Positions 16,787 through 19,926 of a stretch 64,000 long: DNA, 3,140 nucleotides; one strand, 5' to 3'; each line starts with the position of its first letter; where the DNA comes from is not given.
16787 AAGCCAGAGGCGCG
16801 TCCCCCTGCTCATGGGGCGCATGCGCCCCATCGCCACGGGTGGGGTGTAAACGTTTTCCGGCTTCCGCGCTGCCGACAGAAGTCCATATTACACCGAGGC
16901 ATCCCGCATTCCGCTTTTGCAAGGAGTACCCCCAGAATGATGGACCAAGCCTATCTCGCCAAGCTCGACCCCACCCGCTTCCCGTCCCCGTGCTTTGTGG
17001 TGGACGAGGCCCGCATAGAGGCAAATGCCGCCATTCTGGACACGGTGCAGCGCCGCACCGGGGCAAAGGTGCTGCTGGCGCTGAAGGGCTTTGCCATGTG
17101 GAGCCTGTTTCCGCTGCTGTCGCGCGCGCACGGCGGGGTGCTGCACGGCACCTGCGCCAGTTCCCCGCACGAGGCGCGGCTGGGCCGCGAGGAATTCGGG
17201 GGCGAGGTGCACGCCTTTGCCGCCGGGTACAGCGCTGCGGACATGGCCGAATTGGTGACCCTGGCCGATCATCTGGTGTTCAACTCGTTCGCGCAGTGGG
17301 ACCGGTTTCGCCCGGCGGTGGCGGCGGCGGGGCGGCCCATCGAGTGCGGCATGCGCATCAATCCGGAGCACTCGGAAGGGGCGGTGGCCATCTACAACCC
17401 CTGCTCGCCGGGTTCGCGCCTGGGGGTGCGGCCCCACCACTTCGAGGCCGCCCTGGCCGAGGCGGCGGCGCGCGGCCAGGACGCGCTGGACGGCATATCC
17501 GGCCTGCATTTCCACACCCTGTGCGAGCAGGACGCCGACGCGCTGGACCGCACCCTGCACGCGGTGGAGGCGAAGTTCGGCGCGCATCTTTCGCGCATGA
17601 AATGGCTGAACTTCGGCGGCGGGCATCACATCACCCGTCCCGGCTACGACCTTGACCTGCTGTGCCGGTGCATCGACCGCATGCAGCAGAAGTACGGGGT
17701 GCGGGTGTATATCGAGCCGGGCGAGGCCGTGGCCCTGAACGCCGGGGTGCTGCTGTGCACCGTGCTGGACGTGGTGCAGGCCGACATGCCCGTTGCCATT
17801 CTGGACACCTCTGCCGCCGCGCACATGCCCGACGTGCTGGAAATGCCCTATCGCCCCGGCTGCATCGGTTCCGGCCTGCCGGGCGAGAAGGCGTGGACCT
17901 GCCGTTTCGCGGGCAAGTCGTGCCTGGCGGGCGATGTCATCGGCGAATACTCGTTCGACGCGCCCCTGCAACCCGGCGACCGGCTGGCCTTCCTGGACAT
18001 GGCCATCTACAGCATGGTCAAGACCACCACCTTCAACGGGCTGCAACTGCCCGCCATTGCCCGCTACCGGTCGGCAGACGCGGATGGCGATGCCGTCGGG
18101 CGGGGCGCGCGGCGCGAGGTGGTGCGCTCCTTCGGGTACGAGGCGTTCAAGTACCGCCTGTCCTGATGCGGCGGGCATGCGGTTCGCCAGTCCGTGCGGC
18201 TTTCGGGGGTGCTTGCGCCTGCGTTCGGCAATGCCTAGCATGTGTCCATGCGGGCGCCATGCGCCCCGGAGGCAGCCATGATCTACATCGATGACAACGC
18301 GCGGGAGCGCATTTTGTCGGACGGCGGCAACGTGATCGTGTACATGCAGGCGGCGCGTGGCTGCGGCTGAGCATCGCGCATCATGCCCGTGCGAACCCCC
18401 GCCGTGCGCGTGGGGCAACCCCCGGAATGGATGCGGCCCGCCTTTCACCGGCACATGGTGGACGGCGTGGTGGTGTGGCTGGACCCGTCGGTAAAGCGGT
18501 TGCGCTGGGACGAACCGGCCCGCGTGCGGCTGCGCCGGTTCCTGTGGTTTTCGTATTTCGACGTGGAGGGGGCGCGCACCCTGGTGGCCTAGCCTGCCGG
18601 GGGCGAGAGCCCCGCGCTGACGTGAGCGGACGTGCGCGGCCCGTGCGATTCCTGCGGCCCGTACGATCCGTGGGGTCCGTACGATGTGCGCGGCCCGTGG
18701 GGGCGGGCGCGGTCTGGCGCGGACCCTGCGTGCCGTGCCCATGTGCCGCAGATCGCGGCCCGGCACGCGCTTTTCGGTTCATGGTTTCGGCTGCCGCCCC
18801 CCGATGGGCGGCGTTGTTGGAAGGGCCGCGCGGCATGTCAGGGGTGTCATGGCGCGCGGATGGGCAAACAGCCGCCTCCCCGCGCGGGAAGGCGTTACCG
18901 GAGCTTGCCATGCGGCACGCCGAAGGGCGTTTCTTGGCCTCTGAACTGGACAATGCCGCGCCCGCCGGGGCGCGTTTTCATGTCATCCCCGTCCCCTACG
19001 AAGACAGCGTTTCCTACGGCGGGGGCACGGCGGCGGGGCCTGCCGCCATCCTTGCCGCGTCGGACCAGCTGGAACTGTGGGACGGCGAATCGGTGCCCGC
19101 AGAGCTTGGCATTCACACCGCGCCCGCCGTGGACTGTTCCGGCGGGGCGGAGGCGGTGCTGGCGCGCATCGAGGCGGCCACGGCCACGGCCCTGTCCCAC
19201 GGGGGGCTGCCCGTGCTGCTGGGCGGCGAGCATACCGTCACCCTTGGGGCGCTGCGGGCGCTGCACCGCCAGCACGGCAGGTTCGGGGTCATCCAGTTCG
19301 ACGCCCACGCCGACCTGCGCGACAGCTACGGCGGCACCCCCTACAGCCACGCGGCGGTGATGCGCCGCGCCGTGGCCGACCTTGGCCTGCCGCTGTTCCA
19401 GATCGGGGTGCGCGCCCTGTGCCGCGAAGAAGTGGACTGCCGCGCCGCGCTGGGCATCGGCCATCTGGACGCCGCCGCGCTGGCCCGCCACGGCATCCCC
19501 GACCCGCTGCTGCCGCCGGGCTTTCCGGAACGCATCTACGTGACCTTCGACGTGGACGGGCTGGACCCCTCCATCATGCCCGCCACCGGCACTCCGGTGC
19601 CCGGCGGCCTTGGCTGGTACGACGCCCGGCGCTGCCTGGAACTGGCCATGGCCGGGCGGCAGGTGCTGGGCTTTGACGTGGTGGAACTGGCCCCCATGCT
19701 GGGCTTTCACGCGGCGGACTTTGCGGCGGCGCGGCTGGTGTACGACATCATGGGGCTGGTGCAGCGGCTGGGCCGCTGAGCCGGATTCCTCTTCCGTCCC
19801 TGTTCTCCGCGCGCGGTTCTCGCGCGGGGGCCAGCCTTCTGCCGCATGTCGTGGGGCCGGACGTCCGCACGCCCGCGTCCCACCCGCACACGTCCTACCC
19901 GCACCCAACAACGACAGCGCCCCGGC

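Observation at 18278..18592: In-frame UGA fuses two short ORFs between nspC and speB: candidate selenoprotein with a G-C-G-U motif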

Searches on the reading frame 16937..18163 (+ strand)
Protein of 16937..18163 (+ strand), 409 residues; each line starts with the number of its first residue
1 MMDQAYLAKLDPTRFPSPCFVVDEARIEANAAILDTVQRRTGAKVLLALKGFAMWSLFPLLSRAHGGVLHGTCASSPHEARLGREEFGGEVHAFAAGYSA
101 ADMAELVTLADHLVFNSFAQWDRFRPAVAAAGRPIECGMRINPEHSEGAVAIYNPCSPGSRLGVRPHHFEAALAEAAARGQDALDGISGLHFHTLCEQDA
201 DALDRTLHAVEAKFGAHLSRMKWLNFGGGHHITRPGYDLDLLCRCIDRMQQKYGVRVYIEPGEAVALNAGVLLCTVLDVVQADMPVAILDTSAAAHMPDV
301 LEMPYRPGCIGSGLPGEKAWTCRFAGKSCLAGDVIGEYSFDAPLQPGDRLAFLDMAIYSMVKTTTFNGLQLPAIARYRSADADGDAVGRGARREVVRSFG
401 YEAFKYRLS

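Call 63: search_protein_families(library=pfam, proteins=[window:16937-18163:+], max_evalue=0.001)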
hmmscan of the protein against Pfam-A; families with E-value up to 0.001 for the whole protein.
window:16937-18163:+ (409 aa): 2 families
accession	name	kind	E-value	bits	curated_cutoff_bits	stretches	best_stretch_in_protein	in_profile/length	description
PF00278.28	Orn_DAP_Arg_deC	-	1.1e-11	45.3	23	1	92-355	5-94/95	Pyridoxal-dependent decarboxylase, C-terminal sheet domain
PF01168.26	Ala_racemase_N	-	4.1e-05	23.8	24.1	1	22-208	1-172/220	Alanine racemase, N-terminal domain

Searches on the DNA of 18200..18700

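Call 39: search_rna_families(source=window, start=18200, end=18700, threshold=evalue, max_evalue=10)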
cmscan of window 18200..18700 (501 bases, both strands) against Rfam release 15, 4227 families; matches with E-value up to 10: 2.
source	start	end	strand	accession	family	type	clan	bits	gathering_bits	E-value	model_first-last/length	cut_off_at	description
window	18430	18533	+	RF02741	Rev44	Gene; antisense;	-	18.9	178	0.0046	51-167/336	no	Soft rot Enterobacteriaceae Rev 44 asRNA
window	18647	18689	-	RF01747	msiK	Cis-reg;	-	12.3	33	4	1-60/60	no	msiK RNA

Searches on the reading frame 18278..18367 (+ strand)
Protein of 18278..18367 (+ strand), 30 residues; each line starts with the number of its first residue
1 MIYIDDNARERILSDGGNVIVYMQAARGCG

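Call 4: search_protein_families(library=ncbifam, proteins=[window:18278-18367:+], max_evalue=1)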
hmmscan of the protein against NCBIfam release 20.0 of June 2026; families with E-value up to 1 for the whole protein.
seq(30 aa): 1 family
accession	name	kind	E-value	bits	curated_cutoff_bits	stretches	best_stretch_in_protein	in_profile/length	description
NF041239.1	Moor_selen_rel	subfamily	0.0054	16.8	40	1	2-29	3-30/91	CC/Se motif family (seleno)protein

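Call 5: search_protein_families(library=pfam, proteins=[window:18278-18367:+], max_evalue=1)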
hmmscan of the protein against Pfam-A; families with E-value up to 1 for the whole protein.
seq(30 aa): 0 families

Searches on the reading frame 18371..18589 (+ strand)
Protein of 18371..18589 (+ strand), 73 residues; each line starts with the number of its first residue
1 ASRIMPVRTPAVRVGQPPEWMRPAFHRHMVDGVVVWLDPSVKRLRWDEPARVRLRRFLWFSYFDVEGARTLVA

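Call 4: search_protein_families(library=ncbifam, proteins=[window:18383-18589:+], max_evalue=1)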
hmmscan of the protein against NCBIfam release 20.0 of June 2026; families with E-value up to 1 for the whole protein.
seq(69 aa): 1 family
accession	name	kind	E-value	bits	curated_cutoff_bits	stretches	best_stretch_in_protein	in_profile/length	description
NF041239.1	Moor_selen_rel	subfamily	5.7e-05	23.1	40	1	5-63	37-90/91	CC/Se motif family (seleno)protein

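Call 5: search_protein_families(library=pfam, proteins=[window:18383-18589:+], max_evalue=1)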
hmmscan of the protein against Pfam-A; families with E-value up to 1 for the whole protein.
seq(69 aa): 0 families

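Call 21: search_protein_representatives(protein=window:18371-18589:+)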
Query: 73 residues. Proteins with E-value up to 0.001 (for the whole library): 6; up to 1e-10: 1; up to 1e-30: 1. The best 6 are listed.
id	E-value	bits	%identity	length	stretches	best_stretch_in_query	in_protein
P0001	5.7e-40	150.3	97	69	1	5-73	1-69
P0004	7.1e-05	38.8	29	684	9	9-50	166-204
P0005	7.4e-05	38.7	37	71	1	6-72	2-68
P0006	1.1e-04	38.1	33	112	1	9-71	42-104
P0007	1.2e-04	38.1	37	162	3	26-52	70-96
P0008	1.6e-04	37.6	45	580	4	7-61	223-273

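Call 25: find_encoding_contigs(protein=P0005, flank=6000, max_places=5)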
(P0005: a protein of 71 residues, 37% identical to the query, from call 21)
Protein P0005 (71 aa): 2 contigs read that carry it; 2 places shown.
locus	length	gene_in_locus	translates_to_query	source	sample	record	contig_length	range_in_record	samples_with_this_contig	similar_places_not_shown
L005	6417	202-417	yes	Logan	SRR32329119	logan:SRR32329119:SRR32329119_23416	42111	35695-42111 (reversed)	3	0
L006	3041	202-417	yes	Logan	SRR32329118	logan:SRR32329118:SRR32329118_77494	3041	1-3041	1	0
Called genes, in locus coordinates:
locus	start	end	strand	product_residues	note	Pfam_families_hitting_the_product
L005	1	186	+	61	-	?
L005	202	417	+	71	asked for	PF28096:CC_Se_fam (weak)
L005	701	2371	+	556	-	PF07963:N_methyl (weak)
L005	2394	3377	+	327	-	-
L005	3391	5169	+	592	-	PF16241:DUF4900 (weak)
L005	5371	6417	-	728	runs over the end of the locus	PF02493:MORN (weak)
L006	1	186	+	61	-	?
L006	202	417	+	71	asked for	PF28096:CC_Se_fam (weak)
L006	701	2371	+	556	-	PF07963:N_methyl (weak)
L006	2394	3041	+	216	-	?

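Call 26: find_encoding_contigs(protein=P0006, flank=6000, max_places=5)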
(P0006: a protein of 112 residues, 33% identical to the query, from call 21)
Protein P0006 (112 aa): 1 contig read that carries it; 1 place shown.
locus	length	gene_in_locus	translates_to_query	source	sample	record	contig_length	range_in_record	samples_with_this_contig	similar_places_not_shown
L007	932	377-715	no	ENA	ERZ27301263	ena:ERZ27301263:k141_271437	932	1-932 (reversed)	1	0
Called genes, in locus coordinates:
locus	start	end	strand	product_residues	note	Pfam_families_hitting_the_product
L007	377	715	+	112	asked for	PF28096:CC_Se_fam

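Call 97: predict_structure(alignment_id=A10)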
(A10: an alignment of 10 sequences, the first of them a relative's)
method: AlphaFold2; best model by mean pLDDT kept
length: 112 residues; sequences in the alignment: 10
mean_pLDDT: 89.2   pTM: 0.79
mean pLDDT of the five models: 89.2, 89.1, 88.2, 87.3, 83.3
residues with pLDDT >= 90: 80; 70-90: 23; 50-70: 5; < 50: 4
segments of 3 or more residues with pLDDT < 50: 109-112
pLDDT, mean of each block of 10 residues (from residue 1): 95 96 86 76 94 94 96 93 94 93 75 40
secondary structure, 60 per line:
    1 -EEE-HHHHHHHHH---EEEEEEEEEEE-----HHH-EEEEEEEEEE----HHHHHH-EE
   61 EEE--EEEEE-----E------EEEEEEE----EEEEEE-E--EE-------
elements in order: E2-4 H6-14 E18-28 E38-47 H52-57 E59-63 E66-70 E83-89 E94-99

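Call 99: fold_search(model_id=the predicted structure, library=pdb)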
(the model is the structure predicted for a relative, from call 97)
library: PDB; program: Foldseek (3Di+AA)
matches with E <= 10: 191; with E <= 0.001: 2
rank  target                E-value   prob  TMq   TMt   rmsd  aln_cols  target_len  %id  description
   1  2d2a_A                1.8e-04  1.00  0.50  0.49   4.6       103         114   17  Crystal Structure of Escherichia coli SufA Involved in Biosynthesis of Iron-sulfur Clusters (released 2005-12-13)
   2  1x0g_C                9.7e-04  1.00  0.49  0.49   5.4       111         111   14  Crystal Structure of IscA with the [2Fe-2S] cluster (released 2006-06-06)
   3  2d2a_B                1.6e-03  1.00  0.45  0.48   5.0       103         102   16  Crystal Structure of Escherichia coli SufA Involved in Biosynthesis of Iron-sulfur Clusters (released 2005-12-13)
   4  1x0g_A                1.9e-03  1.00  0.43  0.46   5.9       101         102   15  Crystal Structure of IscA with the [2Fe-2S] cluster (released 2006-06-06)
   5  1r94_A                3.2e-03  1.00  0.46  0.52   5.5       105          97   12  Crystal Structure of IscA (MERCURY DERIVATIVE) (released 2003-12-23)
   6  1s98_A                7.0e-03  1.00  0.45  0.51   8.5       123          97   13  E.coli IscA crystal structure to 2.3 A (released 2004-06-01)
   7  2apn_MODEL_1_A        1.9e-02  0.69  0.33  0.32   9.2       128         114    9  hi1723 solution structure (released 2006-10-03)
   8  9a4q_B                1.5e-01  0.60  0.37  0.41   6.5       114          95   10  Integrative model of ODPA-YNER by crosslinking MS and deep learning (released 2024-09-18)
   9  5aej_B                8.7e-01  0.06  0.21  0.21  16.8        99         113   10  Crystal structure of human Gremlin-1 (released 2016-04-13)
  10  3gnz                  9.2e-01  0.07  0.21  0.13  15.0       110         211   13  Toxin fold for microbial attack and plant defense (released 2009-06-09)
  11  9e3p_A                1.1e+00  0.08  0.21  0.06  12.1        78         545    8  Cryo-EM structure of the human P2X7 receptor in the UB-MBX-46-bound inhibited state (released 2025-09-24)
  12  1g38_A                1.5e+00  0.06  0.18  0.07  13.8        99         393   12  ADENINE-SPECIFIC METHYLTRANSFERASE M. TAQ I/DNA COMPLEX (released 2001-03-05)
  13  4x1j_B                1.5e+00  0.03  0.16  0.18  14.7       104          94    9  X-ray crystal structure of the dimeric BMP antagonist NBL1 (released 2015-01-14)
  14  3st1                  1.7e+00  0.05  0.21  0.13  14.9       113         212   12  Crystal structure of Necrosis and Ethylene inducing Protein 2 from the causal agent of cocoa's Witches Broom disease (released 2011-11-02)
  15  5no9_B                1.8e+00  0.04  0.20  0.13  15.2       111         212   10  NLPPya in complex with mannosamine (released 2017-12-27)
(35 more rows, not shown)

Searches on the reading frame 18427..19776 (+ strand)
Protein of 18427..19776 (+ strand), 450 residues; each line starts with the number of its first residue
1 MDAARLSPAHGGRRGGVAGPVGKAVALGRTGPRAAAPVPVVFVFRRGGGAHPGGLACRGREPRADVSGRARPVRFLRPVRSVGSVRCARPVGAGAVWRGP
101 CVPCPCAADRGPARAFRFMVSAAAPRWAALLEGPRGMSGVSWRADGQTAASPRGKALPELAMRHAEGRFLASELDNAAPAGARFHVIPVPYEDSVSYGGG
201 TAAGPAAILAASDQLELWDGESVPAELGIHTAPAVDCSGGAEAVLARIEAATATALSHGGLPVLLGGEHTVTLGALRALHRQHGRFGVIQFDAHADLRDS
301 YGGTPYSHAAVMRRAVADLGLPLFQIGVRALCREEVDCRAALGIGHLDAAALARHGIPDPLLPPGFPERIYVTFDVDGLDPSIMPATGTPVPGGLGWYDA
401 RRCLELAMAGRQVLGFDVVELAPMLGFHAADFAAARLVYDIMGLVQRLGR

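Call 63: search_protein_families(library=pfam, proteins=[window:18427-19776:+], max_evalue=0.001)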
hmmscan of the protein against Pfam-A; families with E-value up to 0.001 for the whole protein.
window:18427-19776:+ (450 aa): 1 family
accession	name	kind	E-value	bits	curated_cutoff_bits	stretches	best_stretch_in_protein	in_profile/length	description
PF00491.26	Arginase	-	3.3e-63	214.2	22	1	183-442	2-279/280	Arginase family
